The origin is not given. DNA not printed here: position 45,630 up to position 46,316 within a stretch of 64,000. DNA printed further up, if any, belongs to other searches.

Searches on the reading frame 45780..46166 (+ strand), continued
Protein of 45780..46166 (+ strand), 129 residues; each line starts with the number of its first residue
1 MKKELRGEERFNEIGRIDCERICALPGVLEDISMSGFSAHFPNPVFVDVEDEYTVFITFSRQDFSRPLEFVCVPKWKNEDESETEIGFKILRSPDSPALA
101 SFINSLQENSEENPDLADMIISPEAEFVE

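Call 59: find_homologous_proteins(query=A3, max_evalue=0.001)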
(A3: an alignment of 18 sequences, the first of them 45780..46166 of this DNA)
Query A3 (18 sequences) (129 aa, profile of the alignment): 188 proteins with E <= 0.001 among 793 candidates; the best 120 are listed.
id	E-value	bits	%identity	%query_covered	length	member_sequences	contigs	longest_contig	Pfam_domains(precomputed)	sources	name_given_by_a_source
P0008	4.6e-52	193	60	99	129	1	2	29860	-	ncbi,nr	ncbi:MAG: hypothetical protein KBS64_00960 [Treponema sp.]|nr:hypothetical protein [Candidatus Trepo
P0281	6.0e-52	193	44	99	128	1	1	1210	PF07238.20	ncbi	-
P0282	1.2e-51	192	45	99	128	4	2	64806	PF07238.20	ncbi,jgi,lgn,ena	ncbi:MAG: PilZ domain-containing protein [Treponema sp.]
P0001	2.3e-51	191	93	100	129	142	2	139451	-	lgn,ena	-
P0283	3.2e-51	190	46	99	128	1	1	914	PF07238.20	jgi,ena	-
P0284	9.0e-51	189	57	99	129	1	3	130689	-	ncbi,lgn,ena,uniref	ncbi:PilZ domain-containing protein [Treponema sp.]|uniref:PilZ domain-containing protein n=1 Tax=Tr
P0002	1.4e-50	188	85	100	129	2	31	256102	-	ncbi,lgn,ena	-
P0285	1.8e-50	188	57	99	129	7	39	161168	-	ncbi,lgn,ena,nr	ncbi:MAG: hypothetical protein UHY90_03270 [Treponema sp.]|nr:hypothetical protein [Spirochaetia bac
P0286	3.1e-50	187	46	99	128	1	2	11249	-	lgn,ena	-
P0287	5.5e-50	186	55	99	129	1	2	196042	-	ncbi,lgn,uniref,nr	ncbi:hypothetical protein [Treponema sp.]|uniref:hypothetical protein n=1 Tax=Treponema sp. TaxID=16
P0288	7.3e-50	186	45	99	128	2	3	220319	-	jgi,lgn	jgi:hypothetical protein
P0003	1.2e-49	185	84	100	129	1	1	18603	-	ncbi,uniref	ncbi:PilZ domain-containing protein [Treponema sp.]|uniref:PilZ domain-containing protein n=1 Tax=Tr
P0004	2.4e-49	184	66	100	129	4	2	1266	-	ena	-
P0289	4.3e-49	184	55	99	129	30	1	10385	PF07238.20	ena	-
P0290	7.2e-49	183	41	99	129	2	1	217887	PF07238.20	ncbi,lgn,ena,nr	ncbi:MAG: PilZ domain-containing protein [Treponema sp.]|nr:PilZ domain-containing protein [Treponem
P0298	5.2e-48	180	58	99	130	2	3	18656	PF07238.20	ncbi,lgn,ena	-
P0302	1.1e-47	179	45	99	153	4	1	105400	PF07238.20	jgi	jgi:hypothetical protein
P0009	1.2e-47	179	56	99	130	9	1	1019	PF07238.20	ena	-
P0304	1.5e-47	179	41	89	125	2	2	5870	PF07238.20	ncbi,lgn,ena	-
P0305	1.7e-47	178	46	99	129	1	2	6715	PF07238.20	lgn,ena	-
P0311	2.1e-46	175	55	99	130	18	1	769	PF07238.20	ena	-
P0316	6.7e-46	173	50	99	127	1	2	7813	-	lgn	-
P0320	1.4e-45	172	51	99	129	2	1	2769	PF07238.20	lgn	-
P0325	2.2e-45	172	56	99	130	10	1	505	PF07238.20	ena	-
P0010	2.7e-45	171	45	99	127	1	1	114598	PF07238.20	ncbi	-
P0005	5.4e-45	170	64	92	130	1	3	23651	-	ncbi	-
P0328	7.4e-45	170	42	90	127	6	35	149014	PF07238.20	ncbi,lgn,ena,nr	ncbi:MAG: PilZ domain-containing protein [Treponema sp.]|nr:PilZ domain-containing protein [Treponem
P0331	1.1e-44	169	47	99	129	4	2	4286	PF07238.20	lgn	-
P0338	7.9e-44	166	43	99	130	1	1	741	PF07238.20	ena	-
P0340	1.3e-43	166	46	89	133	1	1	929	PF07238.20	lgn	-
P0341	1.6e-43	166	50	88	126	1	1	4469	PF07238.20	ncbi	-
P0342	1.8e-43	165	40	89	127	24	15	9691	PF07238.20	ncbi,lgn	-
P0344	2.8e-43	165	47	99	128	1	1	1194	PF07238.20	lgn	-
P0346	3.0e-43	165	44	99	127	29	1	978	PF07238.20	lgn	-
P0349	1.1e-42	163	40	92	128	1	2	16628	PF07238.20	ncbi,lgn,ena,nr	ncbi:MAG: PilZ domain-containing protein [Treponema sp.]|nr:PilZ domain-containing protein [Treponem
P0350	1.6e-42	162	38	83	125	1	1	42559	PF07238.20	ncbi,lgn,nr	ncbi:MAG: PilZ domain-containing protein [Treponema sp.]|nr:PilZ domain-containing protein [Treponem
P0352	1.9e-42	162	37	84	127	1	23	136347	-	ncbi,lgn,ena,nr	ncbi:MAG: hypothetical protein IJP62_10005 [Treponema sp.]|nr:hypothetical protein [Treponema sp.]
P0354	3.0e-42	161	36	89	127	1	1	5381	PF07238.20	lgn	-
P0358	3.8e-42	161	38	83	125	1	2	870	PF07238.20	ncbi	-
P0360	4.7e-42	161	40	88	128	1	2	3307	PF07238.20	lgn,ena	-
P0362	8.6e-42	160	46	98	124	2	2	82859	PF07238.20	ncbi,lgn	-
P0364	2.3e-41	159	40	99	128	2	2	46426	PF07238.20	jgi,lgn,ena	-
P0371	6.0e-41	157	40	99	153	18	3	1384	PF07238.20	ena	-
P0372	7.4e-41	157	43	89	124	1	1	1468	PF07238.20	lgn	-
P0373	1.0e-40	156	39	87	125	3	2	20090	PF07238.20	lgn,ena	-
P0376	1.3e-40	156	44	100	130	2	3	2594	PF07238.20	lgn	-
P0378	1.6e-40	156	44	99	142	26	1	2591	PF07238.20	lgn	-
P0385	4.1e-40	154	38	93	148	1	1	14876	PF07238.20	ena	-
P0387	4.6e-40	154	37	84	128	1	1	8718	PF07238.20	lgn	-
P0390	9.0e-40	153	39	99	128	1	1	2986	PF07238.20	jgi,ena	-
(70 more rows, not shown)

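Call 62: find_encoding_contigs(protein=P0287, flank=6000, max_places=1)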
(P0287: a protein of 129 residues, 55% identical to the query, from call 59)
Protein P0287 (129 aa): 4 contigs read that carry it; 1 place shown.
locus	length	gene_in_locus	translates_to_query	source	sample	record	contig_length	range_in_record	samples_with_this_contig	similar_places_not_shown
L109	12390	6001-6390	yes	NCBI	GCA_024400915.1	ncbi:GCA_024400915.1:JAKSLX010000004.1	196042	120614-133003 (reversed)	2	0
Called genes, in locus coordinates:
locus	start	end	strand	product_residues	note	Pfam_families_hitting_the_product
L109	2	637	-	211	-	PF06161:DUF975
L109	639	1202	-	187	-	PF01928:CYTH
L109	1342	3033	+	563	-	PF00920:ILVD_EDD_N, PF24877:ILV_EDD_C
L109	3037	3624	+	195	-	PF02659:Mntp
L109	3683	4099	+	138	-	-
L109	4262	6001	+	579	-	PF02776:TPP_enzyme_N, PF00205:TPP_enzyme_M, PF02775:TPP_enzyme_C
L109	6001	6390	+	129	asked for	-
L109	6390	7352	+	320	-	PF01728:FtsJ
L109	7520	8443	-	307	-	PF04204:HTS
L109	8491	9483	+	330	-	PF20434:BD-FAE, PF07859:Abhydrolase_3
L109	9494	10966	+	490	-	PF01136:Peptidase_U32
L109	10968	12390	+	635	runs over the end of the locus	PF13328:HD_4, PF01966:HD (faint), PF04607:RelA_SpoT, PF02824:TGS, PF28438:RelA_RIS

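Call 63: find_encoding_contigs(protein=P0352, flank=6000, max_places=1)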
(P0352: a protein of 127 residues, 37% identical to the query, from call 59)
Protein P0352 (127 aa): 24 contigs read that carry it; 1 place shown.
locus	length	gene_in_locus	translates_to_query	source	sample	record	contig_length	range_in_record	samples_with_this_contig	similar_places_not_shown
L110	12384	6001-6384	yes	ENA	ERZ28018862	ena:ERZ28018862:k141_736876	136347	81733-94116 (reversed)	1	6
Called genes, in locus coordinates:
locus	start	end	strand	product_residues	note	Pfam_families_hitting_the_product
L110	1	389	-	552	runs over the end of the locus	PF00501:AMP-binding, PF13193:AMP-binding_C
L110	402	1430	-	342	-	PF00072:Response_reg, PF08668:HDOD, PF13487:HD_5, PF01966:HD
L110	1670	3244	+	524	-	PF00749:tRNA-synt_1c, PF19269:Anticodon_2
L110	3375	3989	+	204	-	-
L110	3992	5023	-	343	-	PF00389:2-Hacid_dh, PF02826:2-Hacid_dh_C, PF00670:AdoHcyase_NAD (weak)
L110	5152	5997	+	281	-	PF01259:SAICAR_synt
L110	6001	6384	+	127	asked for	-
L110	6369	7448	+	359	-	PF01728:FtsJ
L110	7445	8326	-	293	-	-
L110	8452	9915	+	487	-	PF00999:Na_H_Exchanger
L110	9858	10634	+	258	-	PF02308:MgtC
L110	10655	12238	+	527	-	PF03023:MurJ, PF01554:MatE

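Call 64: find_encoding_contigs(protein=P0316, flank=6000, max_places=1)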
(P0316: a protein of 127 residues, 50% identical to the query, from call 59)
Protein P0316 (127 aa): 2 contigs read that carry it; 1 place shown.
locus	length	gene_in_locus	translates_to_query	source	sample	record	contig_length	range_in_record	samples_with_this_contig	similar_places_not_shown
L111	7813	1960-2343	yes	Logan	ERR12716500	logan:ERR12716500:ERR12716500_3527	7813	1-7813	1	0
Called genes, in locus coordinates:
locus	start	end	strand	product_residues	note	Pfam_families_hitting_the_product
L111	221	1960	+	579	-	PF02776:TPP_enzyme_N, PF00205:TPP_enzyme_M, PF02775:TPP_enzyme_C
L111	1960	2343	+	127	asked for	-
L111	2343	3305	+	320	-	PF01728:FtsJ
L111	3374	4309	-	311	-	PF04204:HTS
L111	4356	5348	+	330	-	PF20434:BD-FAE, PF07859:Abhydrolase_3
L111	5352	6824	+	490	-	PF01136:Peptidase_U32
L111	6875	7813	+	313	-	?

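Call 66: predict_structure(alignment_id=A4)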
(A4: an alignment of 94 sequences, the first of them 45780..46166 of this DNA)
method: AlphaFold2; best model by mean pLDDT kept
length: 129 residues; sequences in the alignment: 94
mean_pLDDT: 82.4   pTM: 0.71
mean pLDDT of the five models: 82.4, 80.5, 76.7, 76.6, 74.6
residues with pLDDT >= 90: 70; 70-90: 33; 50-70: 13; < 50: 13
segments of 3 or more residues with pLDDT < 50: 1-4, 115-119
pLDDT, mean of each block of 10 residues (from residue 1): 55 92 93 94 91 93 86 94 92 87 86 51 55
secondary structure, 60 per line:
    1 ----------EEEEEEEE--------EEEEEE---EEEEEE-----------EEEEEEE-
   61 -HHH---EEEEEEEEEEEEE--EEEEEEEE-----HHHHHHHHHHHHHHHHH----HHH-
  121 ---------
elements in order: E11-18 E27-32 E36-41 E53-59 E68-80 E83-90 H96-112

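Call 69: fold_search(model_id=the predicted structure, library=pdb)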
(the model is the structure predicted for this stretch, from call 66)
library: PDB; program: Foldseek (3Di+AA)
matches with E <= 10: 685; with E <= 0.001: 15
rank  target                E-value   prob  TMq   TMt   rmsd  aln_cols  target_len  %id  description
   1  5vx6_B                6.6e-05  1.00  0.65  0.42   3.1       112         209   14  Structure of Bacillus subtilis Inhibitor of motility (MotI/DgrA) (released 2017-11-22)
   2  5vx6_A                1.1e-04  1.00  0.64  0.42   3.2       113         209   14  Structure of Bacillus subtilis Inhibitor of motility (MotI/DgrA) (released 2017-11-22)
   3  4rt0_B                1.3e-04  1.00  0.60  0.70   3.1       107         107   21  Structure of the Alg44 PilZ domain from Pseudomonas aeruginosa PAO1 in complex with c-di-GMP (released 2015-04-08)
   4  4xrn_C                1.3e-04  1.00  0.64  0.75   3.0       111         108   21  Pilz domain with c-di-gmp of a protein from Pseudomonas aeruginosa (released 2016-02-03)
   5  4rt1_B                1.6e-04  1.00  0.63  0.73   3.1       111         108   21  Structure of the Alg44 PilZ domain (R95A mutant) from Pseudomonas aeruginosa PAO1 in complex with c-di-GMP (released 2015-04-08)
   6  4xrn_A                1.7e-04  1.00  0.59  0.71   3.2       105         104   19  Pilz domain with c-di-gmp of a protein from Pseudomonas aeruginosa (released 2016-02-03)
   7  4xrn_B                1.8e-04  1.00  0.59  0.72   3.2       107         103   20  Pilz domain with c-di-gmp of a protein from Pseudomonas aeruginosa (released 2016-02-03)
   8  4xrn_D                1.8e-04  1.00  0.57  0.68   3.7       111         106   21  Pilz domain with c-di-gmp of a protein from Pseudomonas aeruginosa (released 2016-02-03)
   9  4rt0_A                2.3e-04  1.00  0.62  0.72   3.4       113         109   20  Structure of the Alg44 PilZ domain from Pseudomonas aeruginosa PAO1 in complex with c-di-GMP (released 2015-04-08)
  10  4rt1_A                2.4e-04  1.00  0.59  0.69   3.7       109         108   21  Structure of the Alg44 PilZ domain (R95A mutant) from Pseudomonas aeruginosa PAO1 in complex with c-di-GMP (released 2015-04-08)
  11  5xly_B                2.4e-04  1.00  0.57  0.60   4.9       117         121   16  Crystal structure of CheR1 in complex with c-di-GMP-bound MapZ (released 2017-08-23)
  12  4rt0_C                4.7e-04  1.00  0.59  0.69   3.1       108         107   22  Structure of the Alg44 PilZ domain from Pseudomonas aeruginosa PAO1 in complex with c-di-GMP (released 2015-04-08)
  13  5y6f                  6.1e-04  1.00  0.61  0.37   3.2       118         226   16  Crystal structure of YcgR in complex with c-di-GMP from Escherichia coli (released 2018-07-18)
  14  5y4r_D                6.5e-04  1.00  0.55  0.59   4.3       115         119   18  Structure of a methyltransferase complex (released 2017-11-29)
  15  2rde_A                9.0e-04  1.00  0.49  0.30   3.8        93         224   20  Crystal structure of VCA0042 complexed with c-di-GMP (released 2007-10-30)
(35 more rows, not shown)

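Call 73: search_protein_families(library=pfam, proteins=[L109:3683-4096:+, L002:4569-5015:+], max_evalue=1)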
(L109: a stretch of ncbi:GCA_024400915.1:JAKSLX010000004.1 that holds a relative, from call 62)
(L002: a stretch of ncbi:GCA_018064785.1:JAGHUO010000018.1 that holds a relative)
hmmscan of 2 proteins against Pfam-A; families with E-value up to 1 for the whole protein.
L109:3683-4096:+ (138 aa): 2 families
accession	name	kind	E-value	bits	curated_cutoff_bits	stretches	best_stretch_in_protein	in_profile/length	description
PF02691.21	VacA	-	0.0064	14.9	22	1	9-113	430-536/1002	Vacuolating cyotoxin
PF14059.11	DUF4251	-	0.043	14.3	27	1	61-117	64-120/133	Domain of unknown function (DUF4251)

L002:4569-5015:+ (149 aa): 0 families
